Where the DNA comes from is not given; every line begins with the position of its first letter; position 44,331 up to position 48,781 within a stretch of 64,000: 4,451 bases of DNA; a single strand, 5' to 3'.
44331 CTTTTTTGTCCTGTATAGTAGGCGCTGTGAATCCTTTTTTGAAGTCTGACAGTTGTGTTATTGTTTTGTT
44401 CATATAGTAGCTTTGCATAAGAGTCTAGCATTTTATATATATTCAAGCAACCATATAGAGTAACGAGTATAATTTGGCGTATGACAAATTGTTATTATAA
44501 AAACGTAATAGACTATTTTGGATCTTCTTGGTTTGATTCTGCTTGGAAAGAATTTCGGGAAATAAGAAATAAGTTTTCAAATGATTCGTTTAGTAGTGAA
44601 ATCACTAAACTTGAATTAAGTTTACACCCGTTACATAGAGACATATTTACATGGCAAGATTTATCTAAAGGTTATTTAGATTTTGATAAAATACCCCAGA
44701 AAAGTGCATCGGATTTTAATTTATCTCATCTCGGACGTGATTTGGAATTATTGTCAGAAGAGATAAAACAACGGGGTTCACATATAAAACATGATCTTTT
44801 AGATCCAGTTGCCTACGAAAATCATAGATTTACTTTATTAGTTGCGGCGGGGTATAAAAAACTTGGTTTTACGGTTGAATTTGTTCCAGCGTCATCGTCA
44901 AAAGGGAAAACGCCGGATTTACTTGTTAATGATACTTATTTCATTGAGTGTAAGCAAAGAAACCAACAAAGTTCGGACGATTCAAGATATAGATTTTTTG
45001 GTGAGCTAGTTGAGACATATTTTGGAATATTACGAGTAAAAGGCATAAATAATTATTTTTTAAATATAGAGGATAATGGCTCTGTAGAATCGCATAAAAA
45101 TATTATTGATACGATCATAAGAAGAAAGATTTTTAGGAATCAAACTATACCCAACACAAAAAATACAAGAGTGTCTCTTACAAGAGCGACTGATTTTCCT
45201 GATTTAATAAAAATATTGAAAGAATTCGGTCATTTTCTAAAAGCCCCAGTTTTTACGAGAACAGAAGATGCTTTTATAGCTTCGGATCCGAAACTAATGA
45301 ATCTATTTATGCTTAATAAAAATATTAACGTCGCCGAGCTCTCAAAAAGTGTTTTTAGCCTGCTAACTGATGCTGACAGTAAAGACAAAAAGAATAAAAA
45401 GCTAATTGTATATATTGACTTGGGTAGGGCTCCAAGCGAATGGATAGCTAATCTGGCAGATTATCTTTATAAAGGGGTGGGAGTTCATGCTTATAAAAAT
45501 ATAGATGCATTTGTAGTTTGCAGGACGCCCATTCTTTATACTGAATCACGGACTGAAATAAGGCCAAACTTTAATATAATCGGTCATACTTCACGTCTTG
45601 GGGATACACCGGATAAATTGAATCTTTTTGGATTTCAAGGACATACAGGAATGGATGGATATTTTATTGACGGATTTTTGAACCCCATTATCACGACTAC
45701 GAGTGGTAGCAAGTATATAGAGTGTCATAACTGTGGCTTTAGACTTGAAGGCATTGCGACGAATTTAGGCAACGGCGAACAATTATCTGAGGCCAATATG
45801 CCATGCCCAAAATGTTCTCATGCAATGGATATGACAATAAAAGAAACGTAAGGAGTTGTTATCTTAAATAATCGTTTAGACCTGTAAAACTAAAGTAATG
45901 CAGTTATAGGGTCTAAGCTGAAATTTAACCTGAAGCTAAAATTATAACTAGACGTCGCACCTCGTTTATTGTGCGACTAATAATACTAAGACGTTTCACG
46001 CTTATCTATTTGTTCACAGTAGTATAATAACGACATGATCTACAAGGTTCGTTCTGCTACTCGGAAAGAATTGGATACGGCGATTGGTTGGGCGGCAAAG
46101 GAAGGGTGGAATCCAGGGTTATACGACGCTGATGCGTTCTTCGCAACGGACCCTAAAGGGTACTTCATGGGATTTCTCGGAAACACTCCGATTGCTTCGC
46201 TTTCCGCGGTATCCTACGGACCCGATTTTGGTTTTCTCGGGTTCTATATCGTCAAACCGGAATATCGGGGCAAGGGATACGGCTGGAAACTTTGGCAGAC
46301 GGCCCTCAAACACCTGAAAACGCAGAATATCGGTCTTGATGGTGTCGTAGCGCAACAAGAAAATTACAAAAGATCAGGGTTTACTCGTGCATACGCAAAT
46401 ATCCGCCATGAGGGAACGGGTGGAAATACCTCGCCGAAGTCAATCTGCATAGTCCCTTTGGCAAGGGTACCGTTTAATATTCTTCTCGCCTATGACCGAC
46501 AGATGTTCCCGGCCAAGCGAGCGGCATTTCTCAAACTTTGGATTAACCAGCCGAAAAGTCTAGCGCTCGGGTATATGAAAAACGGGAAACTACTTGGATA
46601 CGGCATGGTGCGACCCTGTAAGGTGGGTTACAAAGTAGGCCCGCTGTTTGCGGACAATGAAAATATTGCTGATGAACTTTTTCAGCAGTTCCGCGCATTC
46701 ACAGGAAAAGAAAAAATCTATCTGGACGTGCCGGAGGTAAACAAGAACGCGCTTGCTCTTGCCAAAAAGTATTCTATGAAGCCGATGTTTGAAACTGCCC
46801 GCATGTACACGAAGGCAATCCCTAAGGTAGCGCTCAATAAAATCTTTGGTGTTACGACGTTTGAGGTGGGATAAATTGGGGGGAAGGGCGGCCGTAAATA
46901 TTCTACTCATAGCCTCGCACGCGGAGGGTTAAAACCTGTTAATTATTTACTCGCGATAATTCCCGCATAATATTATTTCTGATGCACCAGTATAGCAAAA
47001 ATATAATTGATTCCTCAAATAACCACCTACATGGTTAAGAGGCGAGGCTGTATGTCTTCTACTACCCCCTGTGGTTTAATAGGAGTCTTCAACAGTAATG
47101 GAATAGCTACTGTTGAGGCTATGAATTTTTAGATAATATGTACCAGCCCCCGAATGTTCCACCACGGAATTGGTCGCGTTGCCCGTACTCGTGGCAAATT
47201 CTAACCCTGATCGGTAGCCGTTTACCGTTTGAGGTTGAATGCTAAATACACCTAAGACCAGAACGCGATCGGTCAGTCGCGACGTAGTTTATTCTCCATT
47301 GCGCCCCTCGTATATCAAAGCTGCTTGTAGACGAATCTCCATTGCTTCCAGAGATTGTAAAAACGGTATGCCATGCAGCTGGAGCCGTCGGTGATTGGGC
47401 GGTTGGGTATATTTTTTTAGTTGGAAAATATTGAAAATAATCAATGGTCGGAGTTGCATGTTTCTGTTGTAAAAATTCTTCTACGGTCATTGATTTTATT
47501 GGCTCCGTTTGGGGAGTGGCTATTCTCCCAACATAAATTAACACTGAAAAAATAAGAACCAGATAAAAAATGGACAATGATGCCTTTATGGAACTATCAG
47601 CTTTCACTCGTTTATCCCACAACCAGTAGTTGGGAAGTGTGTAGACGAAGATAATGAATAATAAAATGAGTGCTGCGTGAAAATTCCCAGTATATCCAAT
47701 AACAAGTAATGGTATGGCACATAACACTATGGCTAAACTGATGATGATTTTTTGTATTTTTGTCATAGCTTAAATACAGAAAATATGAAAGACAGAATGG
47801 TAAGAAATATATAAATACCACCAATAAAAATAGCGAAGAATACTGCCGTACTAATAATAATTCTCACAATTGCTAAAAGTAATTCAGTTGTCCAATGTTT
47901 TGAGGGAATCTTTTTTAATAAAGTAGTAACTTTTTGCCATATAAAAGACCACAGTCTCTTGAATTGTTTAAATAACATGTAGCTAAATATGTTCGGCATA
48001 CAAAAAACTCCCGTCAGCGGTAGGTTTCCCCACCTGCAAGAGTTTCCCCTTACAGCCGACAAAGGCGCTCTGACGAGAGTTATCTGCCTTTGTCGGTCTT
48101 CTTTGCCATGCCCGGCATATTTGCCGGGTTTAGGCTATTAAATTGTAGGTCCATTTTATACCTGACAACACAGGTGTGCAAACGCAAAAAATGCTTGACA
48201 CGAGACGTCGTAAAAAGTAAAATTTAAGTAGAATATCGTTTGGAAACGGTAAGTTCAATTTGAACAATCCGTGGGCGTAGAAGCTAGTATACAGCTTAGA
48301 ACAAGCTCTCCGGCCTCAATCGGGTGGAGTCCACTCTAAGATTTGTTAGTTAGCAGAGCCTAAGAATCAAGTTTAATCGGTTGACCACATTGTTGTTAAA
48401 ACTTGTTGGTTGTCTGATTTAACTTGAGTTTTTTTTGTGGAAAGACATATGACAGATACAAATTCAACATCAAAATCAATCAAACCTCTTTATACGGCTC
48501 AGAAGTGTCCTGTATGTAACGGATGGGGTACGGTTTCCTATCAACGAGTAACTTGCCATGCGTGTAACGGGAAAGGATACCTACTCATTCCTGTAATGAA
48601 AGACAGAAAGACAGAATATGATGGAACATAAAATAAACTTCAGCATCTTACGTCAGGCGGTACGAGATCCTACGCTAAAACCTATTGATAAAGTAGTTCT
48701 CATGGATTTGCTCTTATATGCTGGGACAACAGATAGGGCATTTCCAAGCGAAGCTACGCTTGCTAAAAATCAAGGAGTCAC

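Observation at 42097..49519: tRNA-Ile-integrated ~7.4-kb mobile element bounded by a 67-bp partial-tRNA direct repeat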

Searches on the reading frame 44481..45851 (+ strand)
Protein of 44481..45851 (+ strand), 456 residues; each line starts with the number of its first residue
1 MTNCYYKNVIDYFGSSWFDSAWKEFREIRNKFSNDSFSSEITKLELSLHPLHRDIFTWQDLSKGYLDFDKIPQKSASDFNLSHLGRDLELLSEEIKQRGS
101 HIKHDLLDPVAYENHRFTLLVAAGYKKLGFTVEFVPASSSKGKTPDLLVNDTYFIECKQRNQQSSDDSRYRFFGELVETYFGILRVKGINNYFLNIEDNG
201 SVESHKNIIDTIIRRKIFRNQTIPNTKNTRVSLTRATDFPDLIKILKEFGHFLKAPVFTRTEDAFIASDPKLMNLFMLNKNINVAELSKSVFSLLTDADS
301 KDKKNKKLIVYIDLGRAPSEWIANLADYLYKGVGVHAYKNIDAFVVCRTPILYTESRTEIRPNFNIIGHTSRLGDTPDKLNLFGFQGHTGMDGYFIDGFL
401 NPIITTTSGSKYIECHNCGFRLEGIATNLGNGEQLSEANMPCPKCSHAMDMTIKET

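Call 7: search_protein_families(library=pfam, proteins=[window:44481-45851:+], max_evalue=0.1)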
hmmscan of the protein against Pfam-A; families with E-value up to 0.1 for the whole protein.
window:44481-45851:+ (456 aa): 0 families

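Call 8: search_protein_families(library=phrogs, proteins=[window:44481-45851:+], max_evalue=0.01)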
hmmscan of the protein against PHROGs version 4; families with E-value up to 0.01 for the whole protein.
window:44481-45851:+ (456 aa): 0 families

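Call 38: search_protein_families(library=padloc, proteins=[window:44481-45851:+], max_evalue=0.01)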
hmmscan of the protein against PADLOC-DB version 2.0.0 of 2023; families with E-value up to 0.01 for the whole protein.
window:44481-45851:+ (456 aa): 0 families

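Call 39: search_protein_families(library=ncbifam, proteins=[window:44481-45851:+], max_evalue=0.01)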
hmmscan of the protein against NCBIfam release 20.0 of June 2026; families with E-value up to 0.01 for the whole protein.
window:44481-45851:+ (456 aa): 0 families

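Call 72: search_protein_representatives(protein=window:44481-45851:+)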
Query: 456 residues. Proteins with E-value up to 0.001 (for the whole library): 29; up to 1e-10: 21; up to 1e-30: 14. The best 29 are listed.
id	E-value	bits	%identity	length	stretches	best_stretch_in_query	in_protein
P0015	1.5e-130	452.5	49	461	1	4-455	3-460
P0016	5.1e-126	437.6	48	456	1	5-455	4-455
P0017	4.5e-89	315.8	43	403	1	3-396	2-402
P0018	1.4e-79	284.5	42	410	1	3-395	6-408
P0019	2.6e-79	283.6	41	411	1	4-396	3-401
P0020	1.1e-77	278.3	41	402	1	5-396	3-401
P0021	5.5e-65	236.4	38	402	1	5-397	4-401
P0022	4.1e-62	226.9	38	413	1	3-399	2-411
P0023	7.4e-57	209.6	34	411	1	5-401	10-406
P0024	7.8e-54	199.6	35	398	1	7-395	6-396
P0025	3.2e-47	177.9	57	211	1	3-157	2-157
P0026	5.3e-46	173.8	32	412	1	3-394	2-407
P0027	1.5e-40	155.9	33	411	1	5-385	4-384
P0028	2.2e-35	138.9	54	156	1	37-174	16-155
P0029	3.5e-26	108.5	29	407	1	6-395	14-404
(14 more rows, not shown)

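Call 81: predict_structure(alignment_id=A5)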
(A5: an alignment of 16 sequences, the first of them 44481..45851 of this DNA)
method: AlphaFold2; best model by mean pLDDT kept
length: 456 residues; sequences in the alignment: 16
mean_pLDDT: 86.0   pTM: 0.81
mean pLDDT of the five models: 86.0, 85.9, 84.7, 84.5, 84.4
residues with pLDDT >= 90: 209; 70-90: 207; 50-70: 32; < 50: 8
segments of 3 or more residues with pLDDT < 50: 402-408
pLDDT, mean of each block of 10 residues (from residue 1): 87 95 92 82 84 90 91 87 96 94 92 94 96 83 87 94 81 90 92 92 88 90 81 92 85 83 88 92 84 93 93 89 88 74 92 69 84 86 81 81 43 87 67 76 86 84
secondary structure, 60 per line:
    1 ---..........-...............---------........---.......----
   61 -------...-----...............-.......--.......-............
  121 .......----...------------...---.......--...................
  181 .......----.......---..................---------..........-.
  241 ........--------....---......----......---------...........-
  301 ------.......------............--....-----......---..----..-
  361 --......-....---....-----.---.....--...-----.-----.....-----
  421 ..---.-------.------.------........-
elements in order: H4-13 H15-29 H39-46 H50-56 H76-90 H92-98 H101-107 H109-127 E132-134 E147-149 E153-159 H162-187 E192-198 H202-219 E229-235 H240-248 E257-260 E264-269 E274-279 H289-299 E307-313 H320-331 H334-337 E343-348 E363-368 H370-373 H377-380 E411-415 E448-455

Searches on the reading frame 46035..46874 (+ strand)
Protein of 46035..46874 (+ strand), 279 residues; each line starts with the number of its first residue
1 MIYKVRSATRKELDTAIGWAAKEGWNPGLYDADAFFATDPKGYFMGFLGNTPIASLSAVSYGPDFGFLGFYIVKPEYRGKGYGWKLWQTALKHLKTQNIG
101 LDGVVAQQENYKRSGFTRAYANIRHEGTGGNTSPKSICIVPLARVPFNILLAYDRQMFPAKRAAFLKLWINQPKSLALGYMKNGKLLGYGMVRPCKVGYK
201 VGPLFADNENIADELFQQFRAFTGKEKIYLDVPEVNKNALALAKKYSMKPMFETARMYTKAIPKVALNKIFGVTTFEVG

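Call 7: search_protein_families(library=pfam, proteins=[window:46035-46874:+], max_evalue=0.1)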
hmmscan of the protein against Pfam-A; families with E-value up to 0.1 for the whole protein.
window:46035-46874:+ (279 aa): 8 families
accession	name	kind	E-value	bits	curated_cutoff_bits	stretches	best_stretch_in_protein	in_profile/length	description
PF18014.7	Acetyltransf_18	-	3.7e-34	117.5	22.7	1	151-272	2-124/124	Acetyltransferase (GNAT) domain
PF00583.31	Acetyltransf_1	-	8.5e-16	58.7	20.7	1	23-101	14-98/116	Acetyltransferase (GNAT) family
PF13508.13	Acetyltransf_7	-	1.7e-06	28.7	27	1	70-117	33-83/84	Acetyltransferase (GNAT) domain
PF13673.13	Acetyltransf_10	-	3.9e-06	27.3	23.6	1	67-124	53-115/128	Acetyltransferase (GNAT) domain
PF08445.16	FR47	-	0.0076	16.7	22.1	1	57-107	13-63/86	FR47-like protein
PF13527.13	Acetyltransf_9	-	0.0078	16.6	25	1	69-117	76-125/127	Acetyltransferase (GNAT) domain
PF14542.12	Acetyltransf_CG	-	0.016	15.7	30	1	73-98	32-57/80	GCN5-related N-acetyl-transferase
PF13302.13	Acetyltransf_3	-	0.039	15.1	25.4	0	53-106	66-119/138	Acetyltransferase (GNAT) domain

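Call 8: search_protein_families(library=phrogs, proteins=[window:46035-46874:+], max_evalue=0.01)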
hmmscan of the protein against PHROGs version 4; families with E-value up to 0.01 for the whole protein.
window:46035-46874:+ (279 aa): 2 families
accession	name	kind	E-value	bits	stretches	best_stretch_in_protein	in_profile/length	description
phrog_1249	-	other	1.1e-05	26.3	1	66-118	90-148/180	acetyltransferase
phrog_3810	-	other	0.0034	18.4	0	34-99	61-122/155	acetyltransferase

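Call 38: search_protein_families(library=padloc, proteins=[window:46035-46874:+], max_evalue=0.01)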
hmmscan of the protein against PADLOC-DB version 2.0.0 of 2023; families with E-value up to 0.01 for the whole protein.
window:46035-46874:+ (279 aa): 0 families

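Call 39: search_protein_families(library=ncbifam, proteins=[window:46035-46874:+], max_evalue=0.01)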
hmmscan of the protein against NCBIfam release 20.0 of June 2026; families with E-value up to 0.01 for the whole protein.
window:46035-46874:+ (279 aa): 1 family
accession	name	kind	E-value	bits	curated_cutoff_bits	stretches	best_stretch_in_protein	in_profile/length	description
TIGR01575.1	rimI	equivalog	9.2e-06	25.8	86.4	0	158-258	16-122/132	ribosomal protein S18-alanine N-acetyltransferase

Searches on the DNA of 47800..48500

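Call 51: search_rna_families(source=window, start=47800, end=48500, threshold=gathering, show_alignments=1)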
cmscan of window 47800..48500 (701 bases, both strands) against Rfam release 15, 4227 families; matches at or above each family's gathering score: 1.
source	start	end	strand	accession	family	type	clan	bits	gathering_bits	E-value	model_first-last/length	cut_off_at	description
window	48019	48136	-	RF03000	LOOT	Gene; sRNA;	-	87.9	46.4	2.9e-17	1-121/121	no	LOOT RNA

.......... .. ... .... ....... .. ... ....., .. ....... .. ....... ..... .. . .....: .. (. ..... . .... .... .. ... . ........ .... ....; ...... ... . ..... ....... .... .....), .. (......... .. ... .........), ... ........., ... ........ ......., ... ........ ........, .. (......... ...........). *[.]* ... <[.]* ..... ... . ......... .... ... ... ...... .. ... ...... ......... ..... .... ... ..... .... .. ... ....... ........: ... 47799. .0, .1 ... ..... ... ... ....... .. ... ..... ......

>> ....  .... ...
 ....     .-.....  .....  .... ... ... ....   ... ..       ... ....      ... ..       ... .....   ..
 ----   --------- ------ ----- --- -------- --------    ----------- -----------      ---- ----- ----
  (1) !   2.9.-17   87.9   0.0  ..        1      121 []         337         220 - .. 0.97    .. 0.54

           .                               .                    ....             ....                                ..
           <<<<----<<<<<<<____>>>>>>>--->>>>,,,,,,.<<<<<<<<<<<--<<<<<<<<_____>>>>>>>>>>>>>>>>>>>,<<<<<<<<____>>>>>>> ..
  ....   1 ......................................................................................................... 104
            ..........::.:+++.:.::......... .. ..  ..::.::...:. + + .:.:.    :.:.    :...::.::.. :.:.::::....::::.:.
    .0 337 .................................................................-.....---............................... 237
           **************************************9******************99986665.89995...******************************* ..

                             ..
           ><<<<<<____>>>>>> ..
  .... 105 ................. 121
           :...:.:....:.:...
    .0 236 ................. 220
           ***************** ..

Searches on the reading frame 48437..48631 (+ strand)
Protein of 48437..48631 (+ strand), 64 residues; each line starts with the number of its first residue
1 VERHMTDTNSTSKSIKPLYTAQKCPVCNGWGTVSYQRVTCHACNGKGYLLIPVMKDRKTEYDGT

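Call 7: search_protein_families(library=pfam, proteins=[window:48437-48631:+], max_evalue=0.1)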
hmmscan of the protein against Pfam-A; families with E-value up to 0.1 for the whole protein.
window:48437-48631:+ (64 aa): 8 families
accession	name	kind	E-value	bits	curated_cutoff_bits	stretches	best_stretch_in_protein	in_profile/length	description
PF00684.25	DnaJ_CXXCXGXG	-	0.00014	22.5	32.7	1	18-47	38-65/65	DnaJ central domain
PF17302.8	DUF5351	-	0.00044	20.9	27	0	40-49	1-10/29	Family of unknown function (DUF5351)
PF15777.11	Anti-TRAP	-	0.0022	18.4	32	1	22-50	11-43/59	Tryptophan RNA-binding attenuator protein inhibitory protein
PF24451.1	DUF7567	-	0.0067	16.8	27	1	17-46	12-43/131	Family of unknown function (DUF7567)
PF23733.2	GRXCR1-2_C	-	0.011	16.1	26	0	24-52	12-44/47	GRXCR1/2, C-terminal domain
PF07282.18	Cas12f1-like_TNB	-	0.018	15.7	26.3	1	13-44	20-47/60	Cas12f1-like, TNB domain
PF20833.2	RNase_E_G_Thio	-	0.095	13.3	26.8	0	23-34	1-12/86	RNase E/G, Thioredoxin-like domain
PF25112.1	zf-AtTam37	-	0.1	13.8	27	0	20-50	6-31/111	AtTam37 zinc finger region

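Call 8: search_protein_families(library=phrogs, proteins=[window:48437-48631:+], max_evalue=0.01)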
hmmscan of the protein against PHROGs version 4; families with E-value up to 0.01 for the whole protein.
window:48437-48631:+ (64 aa): 9 families
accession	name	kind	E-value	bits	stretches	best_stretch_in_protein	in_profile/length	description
phrog_127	-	transcription regulation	0.00084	20.1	1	17-50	144-173/253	anti-termination protein Q-like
phrog_8897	-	unknown function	0.001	20.4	1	7-48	70-114/119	-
phrog_4046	-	unknown function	0.0012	19.4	1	16-56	44-87/301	-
phrog_6060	-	transcription regulation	0.0016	19.4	1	15-48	7-48/61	anti-termination protein Q-like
phrog_17382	-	unknown function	0.0021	18.7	1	18-61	179-221/273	-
phrog_8027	-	unknown function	0.003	18.8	1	22-58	6-48/153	-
phrog_9961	-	unknown function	0.0037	18.9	1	20-62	6-49/99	-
phrog_14965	-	unknown function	0.006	17.1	1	18-48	99-127/200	-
phrog_5085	-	unknown function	0.0092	17.5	1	19-49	14-46/106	-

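Call 38: search_protein_families(library=padloc, proteins=[window:48437-48631:+], max_evalue=0.01)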
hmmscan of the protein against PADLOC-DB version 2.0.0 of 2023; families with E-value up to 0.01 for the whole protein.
window:48437-48631:+ (64 aa): 1 family
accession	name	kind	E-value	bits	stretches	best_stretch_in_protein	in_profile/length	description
PDLC04253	PDC-M01B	-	0.0014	16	1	18-49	292-321/366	-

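Call 39: search_protein_families(library=ncbifam, proteins=[window:48437-48631:+], max_evalue=0.01)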
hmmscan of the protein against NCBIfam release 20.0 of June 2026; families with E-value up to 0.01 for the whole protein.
window:48437-48631:+ (64 aa): 5 families
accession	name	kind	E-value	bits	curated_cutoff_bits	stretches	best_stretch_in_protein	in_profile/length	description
NF058604.1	RtpA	equivalog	1.7e-06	28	65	1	22-50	10-36/50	anti-TRAP protein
TIGR02349.1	DnaJ_bact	equivalog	0.00011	21.7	377.2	1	19-48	141-171/354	molecular chaperone DnaJ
TIGR02642.1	phage_xxxx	hypoth_equivalog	0.00037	20.2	101.4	1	20-51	180-211/267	TIGR02642 family protein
NF008035.0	PRK10767.1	subfamily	0.00079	18.6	338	1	14-48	135-169/374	molecular chaperone DnaJ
NF010871.0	PRK14278.1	equivalog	0.0052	15.7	502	1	18-47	179-206/378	molecular chaperone DnaJ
